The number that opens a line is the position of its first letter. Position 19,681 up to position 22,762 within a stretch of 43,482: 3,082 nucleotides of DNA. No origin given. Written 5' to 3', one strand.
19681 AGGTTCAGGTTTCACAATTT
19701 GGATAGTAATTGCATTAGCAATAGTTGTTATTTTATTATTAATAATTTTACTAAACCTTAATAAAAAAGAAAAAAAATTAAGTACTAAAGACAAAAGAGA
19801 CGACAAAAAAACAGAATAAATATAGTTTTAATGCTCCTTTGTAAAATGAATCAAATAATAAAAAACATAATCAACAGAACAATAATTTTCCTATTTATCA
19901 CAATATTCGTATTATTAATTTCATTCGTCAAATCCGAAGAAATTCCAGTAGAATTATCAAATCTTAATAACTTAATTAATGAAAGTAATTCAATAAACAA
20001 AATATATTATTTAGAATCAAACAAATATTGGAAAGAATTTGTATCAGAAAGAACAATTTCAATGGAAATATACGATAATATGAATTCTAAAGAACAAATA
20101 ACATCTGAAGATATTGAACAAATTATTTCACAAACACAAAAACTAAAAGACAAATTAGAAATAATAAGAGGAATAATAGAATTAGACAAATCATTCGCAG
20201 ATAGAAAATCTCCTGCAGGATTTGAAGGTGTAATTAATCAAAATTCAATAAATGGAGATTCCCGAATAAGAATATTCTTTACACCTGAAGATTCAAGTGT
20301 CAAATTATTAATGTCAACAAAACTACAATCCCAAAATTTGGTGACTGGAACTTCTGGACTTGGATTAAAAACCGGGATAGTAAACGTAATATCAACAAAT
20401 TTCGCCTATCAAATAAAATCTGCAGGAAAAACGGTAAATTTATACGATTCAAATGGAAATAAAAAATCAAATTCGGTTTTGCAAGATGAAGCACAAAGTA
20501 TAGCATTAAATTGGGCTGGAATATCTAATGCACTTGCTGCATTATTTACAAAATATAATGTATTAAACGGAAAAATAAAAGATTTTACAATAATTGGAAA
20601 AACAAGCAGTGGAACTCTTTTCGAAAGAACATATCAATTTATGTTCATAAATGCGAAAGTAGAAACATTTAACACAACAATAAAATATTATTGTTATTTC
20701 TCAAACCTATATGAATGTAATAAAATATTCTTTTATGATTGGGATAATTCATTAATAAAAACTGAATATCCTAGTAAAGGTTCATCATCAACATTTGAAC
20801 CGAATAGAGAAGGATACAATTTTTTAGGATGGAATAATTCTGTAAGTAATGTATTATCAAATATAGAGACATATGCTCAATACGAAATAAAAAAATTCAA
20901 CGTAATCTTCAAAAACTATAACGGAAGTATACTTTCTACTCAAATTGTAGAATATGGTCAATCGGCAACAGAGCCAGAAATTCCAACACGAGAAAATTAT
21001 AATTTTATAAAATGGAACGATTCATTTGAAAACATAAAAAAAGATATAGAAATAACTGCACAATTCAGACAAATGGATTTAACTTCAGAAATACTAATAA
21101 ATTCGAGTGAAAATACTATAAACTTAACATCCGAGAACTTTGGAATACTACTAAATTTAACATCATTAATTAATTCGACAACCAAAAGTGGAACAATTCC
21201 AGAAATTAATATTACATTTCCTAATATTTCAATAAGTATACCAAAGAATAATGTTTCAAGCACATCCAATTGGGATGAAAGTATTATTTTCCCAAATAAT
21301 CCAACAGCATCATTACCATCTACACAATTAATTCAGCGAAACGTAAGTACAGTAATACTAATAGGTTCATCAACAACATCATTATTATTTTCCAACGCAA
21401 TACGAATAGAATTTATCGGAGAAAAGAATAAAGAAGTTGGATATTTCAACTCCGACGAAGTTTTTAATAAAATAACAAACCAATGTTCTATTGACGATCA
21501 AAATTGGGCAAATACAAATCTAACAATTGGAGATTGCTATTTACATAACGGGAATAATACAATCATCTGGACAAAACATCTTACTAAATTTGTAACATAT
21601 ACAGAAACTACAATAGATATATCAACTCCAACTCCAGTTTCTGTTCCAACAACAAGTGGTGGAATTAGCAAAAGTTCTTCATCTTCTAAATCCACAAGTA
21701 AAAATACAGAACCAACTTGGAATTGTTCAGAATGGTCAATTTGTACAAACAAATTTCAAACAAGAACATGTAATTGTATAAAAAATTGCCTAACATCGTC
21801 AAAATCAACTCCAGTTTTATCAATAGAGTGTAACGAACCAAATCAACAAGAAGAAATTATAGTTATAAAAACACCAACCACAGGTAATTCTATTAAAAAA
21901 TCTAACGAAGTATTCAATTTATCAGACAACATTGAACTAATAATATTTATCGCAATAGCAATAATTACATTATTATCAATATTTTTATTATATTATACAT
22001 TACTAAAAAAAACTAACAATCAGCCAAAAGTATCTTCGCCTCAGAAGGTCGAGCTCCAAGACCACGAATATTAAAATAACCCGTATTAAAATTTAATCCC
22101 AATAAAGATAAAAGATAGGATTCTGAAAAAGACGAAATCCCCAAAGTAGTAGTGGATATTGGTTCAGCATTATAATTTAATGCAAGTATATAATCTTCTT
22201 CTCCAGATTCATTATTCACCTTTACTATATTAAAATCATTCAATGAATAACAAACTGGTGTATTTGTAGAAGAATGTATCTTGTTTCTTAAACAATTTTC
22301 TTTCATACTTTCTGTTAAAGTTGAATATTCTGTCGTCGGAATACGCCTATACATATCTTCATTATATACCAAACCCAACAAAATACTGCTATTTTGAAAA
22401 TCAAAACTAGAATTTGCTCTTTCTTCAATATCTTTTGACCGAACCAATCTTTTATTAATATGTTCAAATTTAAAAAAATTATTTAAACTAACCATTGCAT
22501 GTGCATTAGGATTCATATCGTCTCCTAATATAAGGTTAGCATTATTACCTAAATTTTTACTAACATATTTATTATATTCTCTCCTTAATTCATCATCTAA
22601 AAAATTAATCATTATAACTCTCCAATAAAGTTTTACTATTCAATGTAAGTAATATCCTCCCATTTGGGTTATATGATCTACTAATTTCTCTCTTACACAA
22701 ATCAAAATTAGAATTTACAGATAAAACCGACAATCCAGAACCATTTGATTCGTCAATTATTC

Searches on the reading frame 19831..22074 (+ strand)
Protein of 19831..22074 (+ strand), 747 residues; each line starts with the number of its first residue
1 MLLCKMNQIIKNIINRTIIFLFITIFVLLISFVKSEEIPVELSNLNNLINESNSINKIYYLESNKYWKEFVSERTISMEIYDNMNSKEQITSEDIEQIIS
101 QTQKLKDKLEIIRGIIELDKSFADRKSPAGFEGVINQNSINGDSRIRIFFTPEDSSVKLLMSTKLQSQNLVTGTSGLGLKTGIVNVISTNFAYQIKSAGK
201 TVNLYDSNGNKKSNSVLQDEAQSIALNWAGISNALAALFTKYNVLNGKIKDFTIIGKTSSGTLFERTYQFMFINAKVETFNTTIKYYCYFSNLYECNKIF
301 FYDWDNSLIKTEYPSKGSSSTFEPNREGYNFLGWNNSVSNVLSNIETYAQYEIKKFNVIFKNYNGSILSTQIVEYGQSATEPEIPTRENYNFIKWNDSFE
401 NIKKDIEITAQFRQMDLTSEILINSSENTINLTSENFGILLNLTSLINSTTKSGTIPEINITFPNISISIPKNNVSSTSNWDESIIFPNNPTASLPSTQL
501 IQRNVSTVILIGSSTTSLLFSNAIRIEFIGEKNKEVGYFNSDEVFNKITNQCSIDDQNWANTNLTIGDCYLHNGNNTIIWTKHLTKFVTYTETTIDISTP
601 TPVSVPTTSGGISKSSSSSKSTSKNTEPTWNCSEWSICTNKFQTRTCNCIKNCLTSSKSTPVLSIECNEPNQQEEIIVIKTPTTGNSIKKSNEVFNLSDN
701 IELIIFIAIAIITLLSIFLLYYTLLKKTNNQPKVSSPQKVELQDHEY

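Call 18: search_protein_families(library=pfam, proteins=[window:19831-22074:+], max_evalue=0.001)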
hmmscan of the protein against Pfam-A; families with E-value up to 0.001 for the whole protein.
window:19831-22074:+ (747 aa): 1 family
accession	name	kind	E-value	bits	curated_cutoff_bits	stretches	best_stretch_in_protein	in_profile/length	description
PF09479.16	Flg_new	-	6.2e-10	39.5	27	1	356-401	1-44/65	Listeria-Bacteroides repeat domain (List_Bact_rpt)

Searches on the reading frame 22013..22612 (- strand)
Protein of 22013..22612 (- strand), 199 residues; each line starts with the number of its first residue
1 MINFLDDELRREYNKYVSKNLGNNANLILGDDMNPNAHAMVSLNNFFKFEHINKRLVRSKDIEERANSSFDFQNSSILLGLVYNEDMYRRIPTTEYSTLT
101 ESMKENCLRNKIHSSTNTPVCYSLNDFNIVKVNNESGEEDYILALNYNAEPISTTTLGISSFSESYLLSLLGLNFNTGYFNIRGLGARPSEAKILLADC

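Call 3: search_protein_families(library=pfam, proteins=[window:22013-22612:-], max_evalue=1)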
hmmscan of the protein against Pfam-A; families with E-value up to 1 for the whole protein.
window:22013-22612:- (199 aa): 1 family
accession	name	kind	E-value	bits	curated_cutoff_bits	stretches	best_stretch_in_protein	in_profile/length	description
PF05879.18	RHD3_GTPase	-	0.088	12.6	42.4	1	21-111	147-240/245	Root hair defective 3 GTP-binding protein (RHD3) GTPase domain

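Call 4: search_protein_families(library=ncbifam, proteins=[window:22013-22612:-], max_evalue=1)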
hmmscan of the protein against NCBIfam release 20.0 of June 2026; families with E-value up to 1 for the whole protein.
window:22013-22612:- (199 aa): 0 families

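Call 9: search_protein_families(library=padloc, proteins=[window:22013-22612:-], max_evalue=1)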
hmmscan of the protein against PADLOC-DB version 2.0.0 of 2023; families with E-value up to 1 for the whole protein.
window:22013-22612:- (199 aa): 0 families

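Call 10: search_protein_families(library=phrogs, proteins=[window:22013-22612:-], max_evalue=1)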
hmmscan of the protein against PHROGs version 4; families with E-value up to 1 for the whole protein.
window:22013-22612:- (199 aa): 1 family
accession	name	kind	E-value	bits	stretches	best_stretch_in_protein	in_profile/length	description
phrog_35388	-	unknown function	0.039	14.9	1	100-156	25-82/160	-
